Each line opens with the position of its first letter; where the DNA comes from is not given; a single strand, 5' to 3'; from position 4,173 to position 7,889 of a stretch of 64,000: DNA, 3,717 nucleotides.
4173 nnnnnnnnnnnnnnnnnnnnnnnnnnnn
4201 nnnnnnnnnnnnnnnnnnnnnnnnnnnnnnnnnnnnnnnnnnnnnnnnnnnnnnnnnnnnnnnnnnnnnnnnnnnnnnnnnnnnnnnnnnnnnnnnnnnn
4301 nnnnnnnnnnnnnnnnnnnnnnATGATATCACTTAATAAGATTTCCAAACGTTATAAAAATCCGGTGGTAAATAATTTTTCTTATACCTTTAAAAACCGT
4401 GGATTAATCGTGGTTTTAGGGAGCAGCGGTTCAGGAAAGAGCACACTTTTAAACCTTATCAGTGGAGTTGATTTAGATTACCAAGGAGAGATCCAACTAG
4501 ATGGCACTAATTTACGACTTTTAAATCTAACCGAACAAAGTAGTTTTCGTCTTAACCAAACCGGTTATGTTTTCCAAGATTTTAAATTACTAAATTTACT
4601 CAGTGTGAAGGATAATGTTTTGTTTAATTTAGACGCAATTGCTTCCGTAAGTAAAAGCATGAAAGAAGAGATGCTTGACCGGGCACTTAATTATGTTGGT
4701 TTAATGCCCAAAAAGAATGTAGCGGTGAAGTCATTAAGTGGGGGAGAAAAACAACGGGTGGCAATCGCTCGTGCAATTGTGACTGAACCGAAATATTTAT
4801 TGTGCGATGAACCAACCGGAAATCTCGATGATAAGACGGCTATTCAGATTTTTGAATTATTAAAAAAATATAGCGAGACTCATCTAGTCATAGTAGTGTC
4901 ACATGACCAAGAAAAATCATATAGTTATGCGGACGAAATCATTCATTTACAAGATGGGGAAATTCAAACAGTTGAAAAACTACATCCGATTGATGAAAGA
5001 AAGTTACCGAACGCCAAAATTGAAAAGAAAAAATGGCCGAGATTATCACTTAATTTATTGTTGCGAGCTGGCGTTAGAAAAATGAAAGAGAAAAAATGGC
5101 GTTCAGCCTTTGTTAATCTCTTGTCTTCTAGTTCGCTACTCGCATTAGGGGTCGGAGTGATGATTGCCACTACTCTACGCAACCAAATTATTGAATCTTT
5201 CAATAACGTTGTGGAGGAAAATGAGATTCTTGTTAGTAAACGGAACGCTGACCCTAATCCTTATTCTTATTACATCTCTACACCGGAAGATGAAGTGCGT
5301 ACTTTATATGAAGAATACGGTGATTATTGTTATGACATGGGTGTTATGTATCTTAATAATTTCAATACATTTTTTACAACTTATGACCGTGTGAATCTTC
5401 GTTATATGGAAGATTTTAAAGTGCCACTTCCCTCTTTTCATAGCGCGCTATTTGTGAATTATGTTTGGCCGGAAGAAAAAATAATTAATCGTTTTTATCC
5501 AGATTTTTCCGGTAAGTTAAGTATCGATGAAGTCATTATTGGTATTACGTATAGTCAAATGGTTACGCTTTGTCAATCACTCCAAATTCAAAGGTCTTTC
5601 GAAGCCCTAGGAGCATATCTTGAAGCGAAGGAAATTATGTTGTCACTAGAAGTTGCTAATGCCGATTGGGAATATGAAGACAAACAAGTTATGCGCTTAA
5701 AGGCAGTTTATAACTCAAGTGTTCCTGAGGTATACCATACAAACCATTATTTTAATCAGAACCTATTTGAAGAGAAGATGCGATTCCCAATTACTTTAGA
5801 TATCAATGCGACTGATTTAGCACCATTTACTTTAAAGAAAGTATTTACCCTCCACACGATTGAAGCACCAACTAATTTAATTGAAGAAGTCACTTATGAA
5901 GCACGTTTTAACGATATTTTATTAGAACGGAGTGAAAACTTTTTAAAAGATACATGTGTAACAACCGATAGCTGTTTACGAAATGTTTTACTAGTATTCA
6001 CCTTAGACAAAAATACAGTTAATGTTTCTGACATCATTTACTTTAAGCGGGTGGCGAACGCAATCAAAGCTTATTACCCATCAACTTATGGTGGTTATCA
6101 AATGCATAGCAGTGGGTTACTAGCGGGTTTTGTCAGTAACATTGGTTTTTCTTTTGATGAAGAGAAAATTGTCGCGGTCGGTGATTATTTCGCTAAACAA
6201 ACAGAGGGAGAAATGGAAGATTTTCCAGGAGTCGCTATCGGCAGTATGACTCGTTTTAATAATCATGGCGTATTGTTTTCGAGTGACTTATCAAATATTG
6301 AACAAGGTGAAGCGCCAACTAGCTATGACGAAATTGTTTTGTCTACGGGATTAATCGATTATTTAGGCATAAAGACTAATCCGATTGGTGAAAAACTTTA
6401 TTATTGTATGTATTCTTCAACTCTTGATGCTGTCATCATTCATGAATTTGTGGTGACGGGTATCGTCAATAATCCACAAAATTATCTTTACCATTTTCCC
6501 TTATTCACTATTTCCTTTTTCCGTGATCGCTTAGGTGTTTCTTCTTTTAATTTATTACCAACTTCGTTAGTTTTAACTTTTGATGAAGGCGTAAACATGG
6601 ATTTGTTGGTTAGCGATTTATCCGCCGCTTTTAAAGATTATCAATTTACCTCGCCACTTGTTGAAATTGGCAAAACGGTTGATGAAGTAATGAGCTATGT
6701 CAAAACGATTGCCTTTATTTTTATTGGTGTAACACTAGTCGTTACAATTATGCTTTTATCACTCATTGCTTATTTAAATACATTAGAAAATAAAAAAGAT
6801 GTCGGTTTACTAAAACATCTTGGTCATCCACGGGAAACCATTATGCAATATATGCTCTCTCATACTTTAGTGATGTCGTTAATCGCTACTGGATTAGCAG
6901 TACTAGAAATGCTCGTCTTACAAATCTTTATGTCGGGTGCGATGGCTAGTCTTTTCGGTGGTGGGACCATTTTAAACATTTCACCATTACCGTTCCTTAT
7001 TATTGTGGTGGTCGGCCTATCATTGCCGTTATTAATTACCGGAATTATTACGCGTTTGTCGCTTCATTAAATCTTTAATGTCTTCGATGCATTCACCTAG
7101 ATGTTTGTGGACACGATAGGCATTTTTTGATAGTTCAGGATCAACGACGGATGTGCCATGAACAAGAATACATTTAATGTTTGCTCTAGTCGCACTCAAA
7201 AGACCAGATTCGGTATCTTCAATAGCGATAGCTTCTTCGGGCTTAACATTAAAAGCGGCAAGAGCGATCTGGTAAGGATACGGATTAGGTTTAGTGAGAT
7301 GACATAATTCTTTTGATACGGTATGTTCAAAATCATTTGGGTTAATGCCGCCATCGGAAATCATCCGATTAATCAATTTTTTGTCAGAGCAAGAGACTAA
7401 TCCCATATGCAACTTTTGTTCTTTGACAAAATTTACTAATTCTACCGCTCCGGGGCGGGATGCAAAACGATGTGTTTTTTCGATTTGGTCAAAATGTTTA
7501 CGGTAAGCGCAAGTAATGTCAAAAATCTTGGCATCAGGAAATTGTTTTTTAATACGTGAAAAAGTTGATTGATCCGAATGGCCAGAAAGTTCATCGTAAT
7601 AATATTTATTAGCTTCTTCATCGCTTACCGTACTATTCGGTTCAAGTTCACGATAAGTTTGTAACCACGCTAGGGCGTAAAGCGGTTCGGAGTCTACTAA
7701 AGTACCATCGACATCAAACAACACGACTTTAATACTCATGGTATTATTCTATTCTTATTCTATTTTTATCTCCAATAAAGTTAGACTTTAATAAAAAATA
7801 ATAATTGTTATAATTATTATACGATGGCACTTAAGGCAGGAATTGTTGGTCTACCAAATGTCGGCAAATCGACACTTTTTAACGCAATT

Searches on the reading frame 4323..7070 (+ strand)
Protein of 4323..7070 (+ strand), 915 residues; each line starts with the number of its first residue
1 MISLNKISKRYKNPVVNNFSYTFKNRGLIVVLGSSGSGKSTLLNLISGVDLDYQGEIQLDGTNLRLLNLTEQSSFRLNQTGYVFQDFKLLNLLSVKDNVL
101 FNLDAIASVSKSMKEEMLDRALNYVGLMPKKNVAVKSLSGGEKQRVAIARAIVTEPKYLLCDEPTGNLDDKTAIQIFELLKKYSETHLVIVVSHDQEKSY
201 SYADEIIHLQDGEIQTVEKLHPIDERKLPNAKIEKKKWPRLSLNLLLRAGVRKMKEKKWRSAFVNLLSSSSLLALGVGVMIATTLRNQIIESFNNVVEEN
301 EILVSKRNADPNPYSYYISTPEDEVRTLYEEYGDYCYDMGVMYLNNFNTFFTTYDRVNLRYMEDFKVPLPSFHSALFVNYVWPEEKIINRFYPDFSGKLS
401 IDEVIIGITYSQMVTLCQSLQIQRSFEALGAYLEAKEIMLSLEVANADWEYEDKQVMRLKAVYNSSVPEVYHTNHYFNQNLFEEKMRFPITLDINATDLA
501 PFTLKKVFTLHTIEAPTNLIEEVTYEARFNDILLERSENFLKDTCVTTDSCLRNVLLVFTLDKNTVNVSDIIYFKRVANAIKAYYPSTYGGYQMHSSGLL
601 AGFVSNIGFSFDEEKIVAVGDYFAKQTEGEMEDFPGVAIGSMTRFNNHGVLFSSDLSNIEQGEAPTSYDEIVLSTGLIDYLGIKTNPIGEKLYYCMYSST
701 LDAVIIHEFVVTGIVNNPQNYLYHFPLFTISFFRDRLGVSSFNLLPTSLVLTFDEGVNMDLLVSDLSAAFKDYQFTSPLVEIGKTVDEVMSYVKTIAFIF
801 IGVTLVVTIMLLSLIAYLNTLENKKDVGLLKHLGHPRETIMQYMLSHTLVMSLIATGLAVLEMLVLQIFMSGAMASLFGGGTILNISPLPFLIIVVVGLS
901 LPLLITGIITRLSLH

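Call 8: search_protein_families(library=pfam, proteins=[window:4323-7070:+], max_evalue=0.01)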
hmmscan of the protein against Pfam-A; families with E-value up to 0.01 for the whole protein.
window:4323-7070:+ (915 aa): 5 families
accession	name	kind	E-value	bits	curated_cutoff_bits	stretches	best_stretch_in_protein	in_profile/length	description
PF00005.33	ABC_tran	-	1.1e-31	110.7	25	1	16-165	1-136/137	ABC transporter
PF02687.27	FtsX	-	3e-07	30.9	25.5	1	798-911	1-113/120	FtsX-like permease C-terminal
PF02463.25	SMC_N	-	3.6e-07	30.3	40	1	25-209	23-211/220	RecF/RecN/SMC N terminal domain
PF13555.12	AAA_29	-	0.0016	18.6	27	1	20-43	16-39/61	P-loop containing region of AAA domain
PF03193.22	RsgA_GTPase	-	0.0022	18.3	30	1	23-49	104-129/174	RsgA GTPase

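Call 69: search_protein_families(library=ncbifam, proteins=[window:4323-7070:+], max_evalue=0.00001)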
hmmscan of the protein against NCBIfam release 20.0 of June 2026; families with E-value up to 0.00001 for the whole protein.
window:4323-7070:+ (915 aa): 185 families (the best 25 are shown)
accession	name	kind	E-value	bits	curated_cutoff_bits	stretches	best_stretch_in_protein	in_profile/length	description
TIGR02673.1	FtsE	equivalog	7.4e-52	176.1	264.85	1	1-212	1-213/214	cell division ATP-binding protein FtsE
TIGR03608.1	L_ocin_972_ABC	subfamily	2.4e-49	167.6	254.85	1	5-209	2-206/206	putative bacteriocin export ABC transporter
NF038007.1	ABC_ATP_DarD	equivalog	1.9e-45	155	375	1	7-214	12-218/218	darobactin export ABC transporter ATP-binding protein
TIGR02211.1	LolD_lipo_ex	equivalog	4.1e-45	154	307.75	1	7-215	7-220/221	lipoprotein-releasing ABC transporter ATP-binding protein LolD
TIGR02982.1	heterocyst_DevA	subfamily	3.8e-42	144.3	295.8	1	11-214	16-219/220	ABC exporter ATP-binding subunit, DevA family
TIGR02315.1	ABC_phnC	equivalog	8.6e-42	143.2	266.1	1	1-226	1-236/243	phosphonate ABC transporter ATP-binding protein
NF043075.1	MMSYN1_0197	equivalog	5.4e-40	137.4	550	1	1-218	2-215/341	spermidine/putrescine ABC transporter ATP-binding protein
TIGR00968.1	3a0106s01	subfamily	6e-39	134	342.75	1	2-220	1-215/237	sulfate ABC transporter ATP-binding protein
NF006987.0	PRK09452.1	equivalog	1.2e-37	129.6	482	1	1-219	17-231/378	spermidine/putrescine ABC transporter ATP-binding protein PotA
NF008421.0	PRK11248.1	equivalog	1.8e-37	129.2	357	1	1-221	1-214/255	taurine ABC transporter ATP-binding subunit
TIGR02142.1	modC_ABC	equivalog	4.3e-37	128.2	285.05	1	19-228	16-225/353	molybdenum ABC transporter ATP-binding protein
NF008639.0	PRK11629.1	equivalog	6.9e-37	127.1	360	1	6-215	11-225/234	lipoprotein-releasing ABC transporter ATP-binding protein LolD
NF040840.2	tungstate_WtpC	equivalog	1.3e-35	123.3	440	1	1-223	1-218/347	tungstate ABC transporter ATP-binding protein WtpC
TIGR03265.1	PhnT2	equivalog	2.6e-35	122.3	457.7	1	2-217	5-216/353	putative 2-aminoethylphosphonate ABC transporter ATP-binding protein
TIGR02857.1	CydD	equivalog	1.2e-34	120.2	435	1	7-209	327-529/529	thiol reductant ABC exporter subunit CydD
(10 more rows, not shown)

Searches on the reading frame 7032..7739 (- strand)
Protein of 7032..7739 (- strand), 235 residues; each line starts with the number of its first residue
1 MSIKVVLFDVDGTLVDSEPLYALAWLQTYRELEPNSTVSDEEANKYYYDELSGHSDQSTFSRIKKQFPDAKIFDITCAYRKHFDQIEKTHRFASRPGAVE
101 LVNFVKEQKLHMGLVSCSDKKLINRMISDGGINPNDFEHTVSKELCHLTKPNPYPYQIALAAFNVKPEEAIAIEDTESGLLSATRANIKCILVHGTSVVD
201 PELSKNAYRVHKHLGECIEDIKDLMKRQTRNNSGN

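Call 8: search_protein_families(library=pfam, proteins=[window:7032-7739:-], max_evalue=0.01)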
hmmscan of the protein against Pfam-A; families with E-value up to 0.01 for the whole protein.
window:7032-7739:- (235 aa): 4 families
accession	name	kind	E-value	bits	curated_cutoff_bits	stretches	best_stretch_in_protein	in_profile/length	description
PF13419.12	HAD_2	-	2.7e-28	99.7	23.8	1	6-193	1-178/178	Haloacid dehalogenase-like hydrolase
PF00702.32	Hydrolase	-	2.5e-21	77.4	26.4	1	3-186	1-190/191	haloacid dehalogenase-like hydrolase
PF12710.13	HAD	-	1e-05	26.5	27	1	6-118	1-110/189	haloacid dehalogenase-like hydrolase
PF13242.12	Hydrolase_like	-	4.9e-05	23.6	22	1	149-207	3-62/75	HAD-hyrolase-like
